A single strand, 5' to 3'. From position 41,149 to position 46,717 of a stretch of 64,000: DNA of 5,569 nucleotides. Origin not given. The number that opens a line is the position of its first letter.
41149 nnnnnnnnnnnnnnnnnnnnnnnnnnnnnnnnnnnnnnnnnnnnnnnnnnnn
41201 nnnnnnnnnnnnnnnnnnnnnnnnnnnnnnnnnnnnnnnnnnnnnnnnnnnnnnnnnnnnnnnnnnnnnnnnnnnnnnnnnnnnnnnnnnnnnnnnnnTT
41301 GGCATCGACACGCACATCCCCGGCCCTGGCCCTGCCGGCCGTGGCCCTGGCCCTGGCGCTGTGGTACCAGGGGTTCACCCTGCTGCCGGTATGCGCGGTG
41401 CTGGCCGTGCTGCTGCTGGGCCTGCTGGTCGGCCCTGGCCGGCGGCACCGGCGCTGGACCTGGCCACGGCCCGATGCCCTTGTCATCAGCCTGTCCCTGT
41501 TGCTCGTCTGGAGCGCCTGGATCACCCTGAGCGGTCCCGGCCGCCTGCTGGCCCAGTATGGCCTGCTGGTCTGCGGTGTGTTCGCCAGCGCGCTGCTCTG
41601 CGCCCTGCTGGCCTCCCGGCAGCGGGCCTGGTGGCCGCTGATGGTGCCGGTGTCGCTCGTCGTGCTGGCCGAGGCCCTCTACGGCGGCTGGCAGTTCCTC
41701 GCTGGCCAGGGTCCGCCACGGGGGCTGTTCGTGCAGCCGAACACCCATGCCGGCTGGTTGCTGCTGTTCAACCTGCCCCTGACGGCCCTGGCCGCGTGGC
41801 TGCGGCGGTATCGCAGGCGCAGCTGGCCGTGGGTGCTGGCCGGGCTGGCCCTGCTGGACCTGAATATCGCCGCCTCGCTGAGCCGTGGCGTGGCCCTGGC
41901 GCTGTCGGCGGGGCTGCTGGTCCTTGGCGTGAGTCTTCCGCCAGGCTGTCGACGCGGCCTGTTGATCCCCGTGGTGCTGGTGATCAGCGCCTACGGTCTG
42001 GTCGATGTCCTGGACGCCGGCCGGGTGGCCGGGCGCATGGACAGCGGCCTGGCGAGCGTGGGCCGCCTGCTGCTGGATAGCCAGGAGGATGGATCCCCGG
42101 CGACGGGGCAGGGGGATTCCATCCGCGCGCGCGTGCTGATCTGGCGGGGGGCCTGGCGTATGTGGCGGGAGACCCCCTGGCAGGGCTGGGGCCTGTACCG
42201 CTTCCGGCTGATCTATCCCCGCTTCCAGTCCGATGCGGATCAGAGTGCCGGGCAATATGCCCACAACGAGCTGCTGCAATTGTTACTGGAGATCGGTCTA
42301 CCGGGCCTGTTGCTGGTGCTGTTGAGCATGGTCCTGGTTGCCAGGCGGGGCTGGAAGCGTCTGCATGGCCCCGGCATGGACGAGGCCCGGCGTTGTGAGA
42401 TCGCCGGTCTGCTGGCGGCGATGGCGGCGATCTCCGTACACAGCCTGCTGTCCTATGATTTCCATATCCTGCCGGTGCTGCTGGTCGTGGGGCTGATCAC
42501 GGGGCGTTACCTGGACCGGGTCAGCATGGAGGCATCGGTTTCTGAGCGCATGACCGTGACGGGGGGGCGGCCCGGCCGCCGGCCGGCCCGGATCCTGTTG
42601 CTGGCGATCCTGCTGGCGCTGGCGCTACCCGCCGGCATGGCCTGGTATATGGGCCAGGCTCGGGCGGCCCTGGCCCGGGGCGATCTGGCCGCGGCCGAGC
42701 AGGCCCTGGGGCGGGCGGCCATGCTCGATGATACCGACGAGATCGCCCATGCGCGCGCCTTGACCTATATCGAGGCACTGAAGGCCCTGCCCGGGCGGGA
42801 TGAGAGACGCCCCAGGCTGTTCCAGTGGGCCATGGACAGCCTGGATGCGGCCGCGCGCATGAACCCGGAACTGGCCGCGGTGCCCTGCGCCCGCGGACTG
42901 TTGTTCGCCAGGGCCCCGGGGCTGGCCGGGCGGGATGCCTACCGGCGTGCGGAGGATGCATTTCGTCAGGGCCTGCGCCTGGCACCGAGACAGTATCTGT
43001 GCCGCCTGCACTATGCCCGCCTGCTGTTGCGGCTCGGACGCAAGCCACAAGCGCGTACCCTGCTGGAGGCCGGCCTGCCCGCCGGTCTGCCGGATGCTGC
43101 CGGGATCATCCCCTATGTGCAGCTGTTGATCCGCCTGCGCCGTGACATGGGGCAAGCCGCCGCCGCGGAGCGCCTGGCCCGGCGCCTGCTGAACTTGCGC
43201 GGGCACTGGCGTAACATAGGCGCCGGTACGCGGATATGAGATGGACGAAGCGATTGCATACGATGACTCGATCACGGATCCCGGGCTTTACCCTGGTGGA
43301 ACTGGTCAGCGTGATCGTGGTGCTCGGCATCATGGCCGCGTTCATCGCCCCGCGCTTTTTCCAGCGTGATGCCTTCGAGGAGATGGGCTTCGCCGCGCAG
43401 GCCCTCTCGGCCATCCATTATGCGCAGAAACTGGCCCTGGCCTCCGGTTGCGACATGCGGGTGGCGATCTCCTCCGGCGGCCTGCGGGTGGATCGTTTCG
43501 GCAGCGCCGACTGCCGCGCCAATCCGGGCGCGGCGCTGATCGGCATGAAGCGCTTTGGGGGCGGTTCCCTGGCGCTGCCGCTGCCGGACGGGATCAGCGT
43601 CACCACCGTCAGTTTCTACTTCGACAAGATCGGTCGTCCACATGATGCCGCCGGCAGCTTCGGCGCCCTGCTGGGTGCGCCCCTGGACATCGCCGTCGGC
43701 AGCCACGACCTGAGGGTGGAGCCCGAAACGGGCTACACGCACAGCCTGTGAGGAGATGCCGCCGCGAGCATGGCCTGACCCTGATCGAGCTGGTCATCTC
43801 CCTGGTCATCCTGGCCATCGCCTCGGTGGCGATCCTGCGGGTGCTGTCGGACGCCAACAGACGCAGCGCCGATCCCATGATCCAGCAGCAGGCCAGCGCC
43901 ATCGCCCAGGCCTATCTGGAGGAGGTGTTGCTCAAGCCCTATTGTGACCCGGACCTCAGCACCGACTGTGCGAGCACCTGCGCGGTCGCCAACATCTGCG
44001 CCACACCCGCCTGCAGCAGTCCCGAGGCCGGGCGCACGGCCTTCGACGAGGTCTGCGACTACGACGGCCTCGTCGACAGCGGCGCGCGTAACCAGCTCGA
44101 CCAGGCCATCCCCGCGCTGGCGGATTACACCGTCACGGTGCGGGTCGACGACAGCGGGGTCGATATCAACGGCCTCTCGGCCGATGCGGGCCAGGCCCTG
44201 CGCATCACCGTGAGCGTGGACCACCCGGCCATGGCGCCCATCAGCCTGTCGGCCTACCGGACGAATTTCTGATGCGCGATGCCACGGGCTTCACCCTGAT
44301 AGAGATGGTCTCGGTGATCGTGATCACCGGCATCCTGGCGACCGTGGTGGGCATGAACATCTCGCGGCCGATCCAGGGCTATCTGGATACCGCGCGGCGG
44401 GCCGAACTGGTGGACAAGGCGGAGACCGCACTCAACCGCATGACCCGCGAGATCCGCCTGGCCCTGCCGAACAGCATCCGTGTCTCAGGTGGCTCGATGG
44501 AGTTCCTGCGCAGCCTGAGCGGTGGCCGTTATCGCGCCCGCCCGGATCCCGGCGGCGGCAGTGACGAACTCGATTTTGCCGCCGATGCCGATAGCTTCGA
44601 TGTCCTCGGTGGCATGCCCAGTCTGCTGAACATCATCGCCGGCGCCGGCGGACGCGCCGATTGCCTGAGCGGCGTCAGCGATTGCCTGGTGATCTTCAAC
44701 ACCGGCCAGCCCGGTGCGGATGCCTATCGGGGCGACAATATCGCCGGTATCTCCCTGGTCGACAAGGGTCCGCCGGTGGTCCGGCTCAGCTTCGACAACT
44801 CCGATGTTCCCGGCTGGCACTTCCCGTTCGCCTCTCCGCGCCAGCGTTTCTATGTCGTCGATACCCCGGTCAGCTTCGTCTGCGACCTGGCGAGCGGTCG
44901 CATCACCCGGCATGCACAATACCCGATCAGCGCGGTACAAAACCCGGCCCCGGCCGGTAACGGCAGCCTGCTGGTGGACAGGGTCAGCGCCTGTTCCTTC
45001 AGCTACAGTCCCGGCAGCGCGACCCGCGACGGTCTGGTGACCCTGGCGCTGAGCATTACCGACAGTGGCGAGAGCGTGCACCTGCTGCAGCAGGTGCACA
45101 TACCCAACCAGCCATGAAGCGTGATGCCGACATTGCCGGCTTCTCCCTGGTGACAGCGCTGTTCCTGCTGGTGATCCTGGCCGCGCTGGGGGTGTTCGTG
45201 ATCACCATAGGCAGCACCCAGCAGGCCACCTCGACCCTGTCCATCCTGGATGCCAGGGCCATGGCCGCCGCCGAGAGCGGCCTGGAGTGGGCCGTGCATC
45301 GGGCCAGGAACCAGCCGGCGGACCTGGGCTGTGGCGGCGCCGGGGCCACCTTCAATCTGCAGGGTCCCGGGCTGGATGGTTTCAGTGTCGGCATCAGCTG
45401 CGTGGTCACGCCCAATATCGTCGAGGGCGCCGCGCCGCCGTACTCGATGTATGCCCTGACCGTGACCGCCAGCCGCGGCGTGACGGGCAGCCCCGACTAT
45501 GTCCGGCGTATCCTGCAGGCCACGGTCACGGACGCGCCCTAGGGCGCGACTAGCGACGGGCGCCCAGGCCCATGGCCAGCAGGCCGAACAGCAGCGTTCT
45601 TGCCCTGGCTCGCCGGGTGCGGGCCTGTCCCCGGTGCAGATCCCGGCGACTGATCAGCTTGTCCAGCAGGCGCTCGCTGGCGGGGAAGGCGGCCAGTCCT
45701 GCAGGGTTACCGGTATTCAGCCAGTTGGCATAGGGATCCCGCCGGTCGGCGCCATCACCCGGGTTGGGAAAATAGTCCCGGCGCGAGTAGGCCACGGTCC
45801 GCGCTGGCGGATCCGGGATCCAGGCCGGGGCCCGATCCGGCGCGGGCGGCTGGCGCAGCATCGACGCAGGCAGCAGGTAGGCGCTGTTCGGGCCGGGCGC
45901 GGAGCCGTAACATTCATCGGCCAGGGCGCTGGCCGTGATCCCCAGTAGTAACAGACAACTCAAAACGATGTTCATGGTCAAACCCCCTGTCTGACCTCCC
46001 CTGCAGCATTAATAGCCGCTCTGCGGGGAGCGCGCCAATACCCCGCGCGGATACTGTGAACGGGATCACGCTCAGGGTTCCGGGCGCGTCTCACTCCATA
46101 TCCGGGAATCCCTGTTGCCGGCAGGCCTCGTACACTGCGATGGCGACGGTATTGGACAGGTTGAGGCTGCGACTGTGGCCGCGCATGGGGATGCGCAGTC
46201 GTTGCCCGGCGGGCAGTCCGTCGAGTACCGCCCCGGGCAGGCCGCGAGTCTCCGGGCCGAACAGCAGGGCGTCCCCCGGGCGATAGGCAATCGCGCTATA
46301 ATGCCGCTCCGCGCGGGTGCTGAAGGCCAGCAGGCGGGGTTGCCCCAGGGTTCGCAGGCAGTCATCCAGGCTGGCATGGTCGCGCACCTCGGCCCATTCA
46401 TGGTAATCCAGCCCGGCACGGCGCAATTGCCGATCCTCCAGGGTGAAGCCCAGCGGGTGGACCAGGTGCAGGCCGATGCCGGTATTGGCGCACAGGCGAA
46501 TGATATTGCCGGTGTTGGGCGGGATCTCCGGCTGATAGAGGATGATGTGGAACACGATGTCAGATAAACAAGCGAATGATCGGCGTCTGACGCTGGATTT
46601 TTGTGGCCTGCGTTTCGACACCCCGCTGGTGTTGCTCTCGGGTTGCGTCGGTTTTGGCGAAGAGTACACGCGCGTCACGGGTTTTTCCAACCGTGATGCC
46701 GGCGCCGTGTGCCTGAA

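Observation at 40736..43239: O-antigen-ligase (Wzy_C/PglL/TfpO-like) gene inserted directly after the MSHA major pilin: predicted pilin O-glycosylation module inside an MSHA locus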

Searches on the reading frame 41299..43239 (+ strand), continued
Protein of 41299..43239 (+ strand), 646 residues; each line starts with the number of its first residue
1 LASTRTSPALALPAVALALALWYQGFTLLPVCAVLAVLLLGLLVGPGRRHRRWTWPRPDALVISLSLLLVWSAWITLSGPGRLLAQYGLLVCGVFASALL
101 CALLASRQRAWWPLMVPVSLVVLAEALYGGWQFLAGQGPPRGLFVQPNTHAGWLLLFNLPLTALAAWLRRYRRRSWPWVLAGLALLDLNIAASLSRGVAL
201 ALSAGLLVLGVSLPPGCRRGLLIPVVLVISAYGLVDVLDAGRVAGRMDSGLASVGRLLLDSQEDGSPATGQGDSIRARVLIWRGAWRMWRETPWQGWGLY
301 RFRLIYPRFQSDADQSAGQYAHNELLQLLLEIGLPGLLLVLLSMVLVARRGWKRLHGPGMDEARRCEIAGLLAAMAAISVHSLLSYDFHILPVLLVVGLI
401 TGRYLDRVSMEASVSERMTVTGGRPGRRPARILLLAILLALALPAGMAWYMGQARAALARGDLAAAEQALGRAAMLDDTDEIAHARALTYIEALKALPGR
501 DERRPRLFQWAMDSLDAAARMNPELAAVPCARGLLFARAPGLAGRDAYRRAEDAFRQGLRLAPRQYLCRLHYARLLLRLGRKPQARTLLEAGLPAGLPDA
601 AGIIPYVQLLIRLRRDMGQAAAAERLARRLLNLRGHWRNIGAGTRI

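Call 81: search_protein_families(library=pfam, proteins=[L006:6822-8153:-, L006:8178-8948:-, L006:9027-9779:+, L006:11692-14268:-, L006:14623-15075:+, L056:1236-2246:+, L056:2776-3774:+, L056:5787-7271:-, L056:7216-8280:-, L056:9238-10074:-], max_evalue=0.00001)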
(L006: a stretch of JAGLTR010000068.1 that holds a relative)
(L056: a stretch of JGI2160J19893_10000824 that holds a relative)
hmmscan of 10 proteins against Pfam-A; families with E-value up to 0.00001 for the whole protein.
L006:6822-8153:- (443 aa): 2 families
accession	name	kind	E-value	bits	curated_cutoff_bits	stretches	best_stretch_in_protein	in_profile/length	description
PF13520.12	AA_permease_2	-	1.4e-56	192.7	27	1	8-413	1-413/427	Amino acid permease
PF00324.27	AA_permease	-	4.6e-31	108.4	24.6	1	19-369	8-377/470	Amino acid permease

L006:8178-8948:- (256 aa): 1 family
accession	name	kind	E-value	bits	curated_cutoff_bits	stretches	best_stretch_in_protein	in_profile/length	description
PF01066.26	CDP-OH_P_transf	-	1.7e-21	77.7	22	1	16-172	2-151/152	CDP-alcohol phosphatidyltransferase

L006:9027-9779:+ (250 aa): 1 family
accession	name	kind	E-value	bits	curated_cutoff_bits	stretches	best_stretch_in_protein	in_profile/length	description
PF03372.29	Exo_endo_phos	-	7.7e-21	75.3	24.5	1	8-240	1-225/225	Endonuclease/Exonuclease/phosphatase family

L006:11692-14268:- (858 aa): 15 families
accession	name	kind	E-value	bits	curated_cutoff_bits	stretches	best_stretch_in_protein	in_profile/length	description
PF07724.20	AAA_2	-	2.2e-73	246.2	27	1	596-758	1-165/166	AAA domain (Cdc48 subfamily)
PF17871.7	AAA_lid_9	-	7e-35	119.5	22.8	1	343-444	2-103/104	AAA lid domain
PF10431.15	ClpB_D2-small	-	8.8e-28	96.6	21.9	1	765-841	1-77/81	C-terminal, D2-small domain, of ClpB protein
PF02861.25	Clp_N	-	9.2e-28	96.6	20.7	2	17-68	1-52/53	Clp amino terminal domain, pathogenicity island component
PF00004.35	AAA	-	2.5e-26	93.1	21.2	2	203-335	2-125/131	ATPase family associated with various cellular activities (AAA)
PF07728.20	AAA_5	-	3.3e-18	66.5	22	1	601-722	2-125/139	AAA domain (dynein-related subfamily)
PF13191.12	AAA_16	-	2.3e-12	48.2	32.6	0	180-223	2-48/167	AAA ATPase domain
PF13401.12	AAA_22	-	4.1e-11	43.7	27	0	601-696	8-110/130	AAA domain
PF00158.32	Sigma54_activat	-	7.3e-08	32.7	20.2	0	600-719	24-143/168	Sigma-54 interaction domain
PF13173.12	AAA_14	-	8.5e-07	29.5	27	0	203-286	6-77/129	AAA domain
PF01695.23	IstB_IS21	-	1.9e-06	28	24.1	0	197-264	90-153/238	IstB-like ATP binding protein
PF20720.3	nSTAND3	-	5e-06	26.7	27.2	0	198-225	16-43/155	Novel STAND NTPase 3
PF20030.5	bpMoxR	-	5e-06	26.2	27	0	601-719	34-145/205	MoxR domain in the MoxR-vWA-beta-propeller ternary systems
PF05673.19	DUF815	-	5.9e-06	26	23.8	0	187-227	41-81/249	Protein of unknown function (DUF815)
PF13238.12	AAA_18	-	8.9e-06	26.6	29.4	0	604-737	4-117/128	AAA domain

L006:14623-15075:+ (150 aa): 1 family
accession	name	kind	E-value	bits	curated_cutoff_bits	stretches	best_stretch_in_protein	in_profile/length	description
PF23130.1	IcmW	-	8.2e-53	178.9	27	1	3-145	1-143/144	IcmW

L056:1236-2246:+ (336 aa): 6 families
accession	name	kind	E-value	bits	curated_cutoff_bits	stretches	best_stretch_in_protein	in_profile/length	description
PF07479.19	NAD_Gly3P_dh_C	-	9.7e-56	188.4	25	1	183-323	1-141/142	NAD-dependent glycerol-3-phosphate dehydrogenase C-terminus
PF01210.29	NAD_Gly3P_dh_N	-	1.3e-51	175.1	23.1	1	9-163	3-157/158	NAD-dependent glycerol-3-phosphate dehydrogenase N-terminus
PF20618.3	GPD_NAD_C_bact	-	4e-23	82.2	27.6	1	243-309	1-66/66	Bacterial GPD, NAD-dependent C-terminal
PF02558.23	ApbA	-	1.9e-09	37.7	22.2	1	9-114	2-105/150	Ketopantoate reductase PanE/ApbA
PF03446.21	NAD_binding_2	-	1.3e-06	29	21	1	8-128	2-112/161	NAD binding domain of 6-phosphogluconate dehydrogenase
PF03807.23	F420_oxidored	-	1.7e-06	29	21.6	1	8-100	2-84/94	NADP oxidoreductase coenzyme F420-dependent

L056:2776-3774:+ (332 aa): 2 families
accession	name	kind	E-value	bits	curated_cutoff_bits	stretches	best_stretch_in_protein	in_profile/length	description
PF01180.27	DHO_dh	-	6.9e-78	262.2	27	1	26-312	1-290/291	Dihydroorotate dehydrogenase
PF01207.24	Dus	-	3.2e-09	36.8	20.4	0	119-209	54-152/311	Dihydrouridine synthase (Dus)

L056:5787-7271:- (494 aa): 6 families
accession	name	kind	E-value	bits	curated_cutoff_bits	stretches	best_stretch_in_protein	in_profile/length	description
PF00158.32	Sigma54_activat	-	9.7e-74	247.1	20.2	1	162-328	1-167/168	Sigma-54 interaction domain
PF00072.30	Response_reg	-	1.1e-30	106.5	30.2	1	29-136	1-108/111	Response regulator receiver domain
PF25601.1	AAA_lid_14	-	6.8e-28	96.8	27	1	334-416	1-83/87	AAA+ ATPase lid domain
PF14532.12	Sigma54_activ_2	-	6.9e-24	85.1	25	1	163-333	1-138/138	Sigma-54 interaction domain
PF02954.25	HTH_8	-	1.5e-16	60.2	22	1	444-484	2-42/42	Bacterial regulatory protein, Fis family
PF07728.20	AAA_5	-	2.6e-07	31.2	22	1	186-306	2-125/139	AAA domain (dynein-related subfamily)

L056:7216-8280:- (354 aa): 4 families
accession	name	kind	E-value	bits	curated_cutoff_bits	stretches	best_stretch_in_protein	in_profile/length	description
PF02518.31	HATPase_c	-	2.9e-18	66.8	26.4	1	242-353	2-108/111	Histidine kinase-, DNA gyrase B-, and HSP90-like ATPase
PF00512.31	HisKA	-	4.5e-15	55.9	26.9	1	141-194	5-58/66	His Kinase A (phospho-acceptor) domain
PF08448.16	PAS_4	-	1.2e-09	38.9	23.1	1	16-106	1-91/110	PAS fold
PF00989.32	PAS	-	9.3e-08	32.5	22.6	1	14-109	5-102/113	PAS fold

L056:9238-10074:- (278 aa): 1 family
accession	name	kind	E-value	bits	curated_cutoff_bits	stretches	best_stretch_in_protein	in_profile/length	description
PF00120.29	Gln-synt_C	-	1.1e-114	383.5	24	1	2-275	75-344/344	Glutamine synthetase, catalytic domain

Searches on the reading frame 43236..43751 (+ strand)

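Call 11: search_protein_families(library=pfam, proteins=[window:43236-43751:+], max_evalue=0.01)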
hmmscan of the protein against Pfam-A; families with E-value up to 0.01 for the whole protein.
window:43236-43751:+ (171 aa): 1 family
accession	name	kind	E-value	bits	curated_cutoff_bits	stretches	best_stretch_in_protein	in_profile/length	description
PF07963.17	N_methyl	-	5e-05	23.1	21.2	1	16-37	5-26/27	Prokaryotic N-terminal methylation motif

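Call 12: search_protein_families(library=ncbifam, proteins=[window:43236-43751:+], max_evalue=0.01)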
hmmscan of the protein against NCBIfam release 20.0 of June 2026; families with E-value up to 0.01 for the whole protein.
window:43236-43751:+ (171 aa): 5 families
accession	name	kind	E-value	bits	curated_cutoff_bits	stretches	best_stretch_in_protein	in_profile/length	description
TIGR01710.1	typeII_sec_gspG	equivalog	6.6e-07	29.4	88.85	1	17-63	2-48/134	type II secretion system major pseudopilin GspG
TIGR01708.2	typeII_sec_gspH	equivalog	1.1e-06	28.7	80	1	17-95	3-82/169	type II secretion system minor pseudopilin GspH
NF040982.1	ComGD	equivalog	4.1e-06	27.2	70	1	16-82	2-69/139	competence type IV pilus minor pilin ComGD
NF041775.1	typeIV_PilA_Myxo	equivalog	6.5e-06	26.3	400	1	14-66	9-61/214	type IV pilin protein PilA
TIGR02532.1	IV_pilin_GFxxxE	domain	8e-05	22.3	16.3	1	17-37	3-23/24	prepilin-type N-terminal cleavage/methylation domain-containing protein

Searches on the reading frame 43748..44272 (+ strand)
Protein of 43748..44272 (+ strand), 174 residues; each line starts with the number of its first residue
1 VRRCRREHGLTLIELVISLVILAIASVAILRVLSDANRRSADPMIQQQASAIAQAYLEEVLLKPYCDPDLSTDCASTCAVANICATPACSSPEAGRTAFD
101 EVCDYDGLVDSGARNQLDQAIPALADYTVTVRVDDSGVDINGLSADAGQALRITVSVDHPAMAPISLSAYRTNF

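Call 11: search_protein_families(library=pfam, proteins=[window:43748-44272:+], max_evalue=0.01)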
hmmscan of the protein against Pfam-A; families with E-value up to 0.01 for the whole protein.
window:43748-44272:+ (174 aa): 2 families
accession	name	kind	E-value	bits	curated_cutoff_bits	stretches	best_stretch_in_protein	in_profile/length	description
PF07963.17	N_methyl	-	1.5e-07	31.1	21.2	1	5-30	2-27/27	Prokaryotic N-terminal methylation motif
PF23924.1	DUF7263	-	0.0029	17.7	27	0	98-153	61-115/222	Family of unknown function (DUF7263)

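Call 12: search_protein_families(library=ncbifam, proteins=[window:43748-44272:+], max_evalue=0.01)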
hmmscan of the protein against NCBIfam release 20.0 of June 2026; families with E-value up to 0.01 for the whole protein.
window:43748-44272:+ (174 aa): 5 families
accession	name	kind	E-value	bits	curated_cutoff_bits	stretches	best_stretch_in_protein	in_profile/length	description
TIGR02523.1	type_IV_pilV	equivalog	9.5e-07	29.4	52.2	1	8-81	2-75/139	type IV pilus modification protein PilV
TIGR02532.1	IV_pilin_GFxxxE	domain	7.5e-05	22.4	16.3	1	8-30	2-24/24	prepilin-type N-terminal cleavage/methylation domain-containing protein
NF041013.1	T4P_ComGE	equivalog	0.00029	20.9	49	1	9-58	5-54/83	competence type IV pilus minor pilin ComGE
NF047828.1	T3SSXpsI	equivalog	0.00073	19.6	150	1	8-60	2-54/132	type II secretion system protein XpsI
TIGR01707.1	gspI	equivalog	0.00076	19.9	44.35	1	9-62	1-54/101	type II secretion system minor pseudopilin GspI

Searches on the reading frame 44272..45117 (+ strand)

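Call 11: search_protein_families(library=pfam, proteins=[window:44272-45117:+], max_evalue=0.01)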
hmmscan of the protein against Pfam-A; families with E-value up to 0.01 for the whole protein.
window:44272-45117:+ (281 aa): 1 family
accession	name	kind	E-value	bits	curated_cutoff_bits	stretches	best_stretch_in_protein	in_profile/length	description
PF07963.17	N_methyl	-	1.2e-05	25.1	21.2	1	1-26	1-26/27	Prokaryotic N-terminal methylation motif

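Call 12: search_protein_families(library=ncbifam, proteins=[window:44272-45117:+], max_evalue=0.01)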
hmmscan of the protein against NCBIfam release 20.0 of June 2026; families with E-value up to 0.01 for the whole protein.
window:44272-45117:+ (281 aa): 3 families
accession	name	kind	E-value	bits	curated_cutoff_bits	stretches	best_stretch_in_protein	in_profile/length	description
TIGR01710.1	typeII_sec_gspG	equivalog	0.00026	21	88.85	1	6-31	2-28/134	type II secretion system major pseudopilin GspG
TIGR01708.2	typeII_sec_gspH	equivalog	0.00027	20.9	80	1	5-31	2-28/169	type II secretion system minor pseudopilin GspH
TIGR02532.1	IV_pilin_GFxxxE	domain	0.00032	20.4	16.3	1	5-26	2-23/24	prepilin-type N-terminal cleavage/methylation domain-containing protein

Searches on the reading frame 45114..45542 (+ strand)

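Call 11: search_protein_families(library=pfam, proteins=[window:45114-45542:+], max_evalue=0.01)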
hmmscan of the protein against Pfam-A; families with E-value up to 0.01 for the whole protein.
window:45114-45542:+ (142 aa): 1 family
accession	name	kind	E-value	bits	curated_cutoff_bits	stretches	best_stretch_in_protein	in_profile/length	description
PF14341.11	PilX_N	-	0.0011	19.4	25.5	1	8-58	1-51/51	PilX N-terminal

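Call 12: search_protein_families(library=ncbifam, proteins=[window:45114-45542:+], max_evalue=0.01)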
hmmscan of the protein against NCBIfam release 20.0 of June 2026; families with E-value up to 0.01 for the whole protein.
window:45114-45542:+ (142 aa): 0 families

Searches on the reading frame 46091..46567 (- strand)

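Call 37: search_protein_families(library=pfam, proteins=[window:46091-46567:-], max_evalue=0.00001)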
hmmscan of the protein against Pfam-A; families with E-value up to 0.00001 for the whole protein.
window:46091-46567:- (158 aa): 1 family
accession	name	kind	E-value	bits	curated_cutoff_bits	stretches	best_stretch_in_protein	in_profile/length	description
PF00588.24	SpoU_methylase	-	9.4e-33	113.7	29.7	1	6-146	2-142/142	SpoU rRNA Methylase family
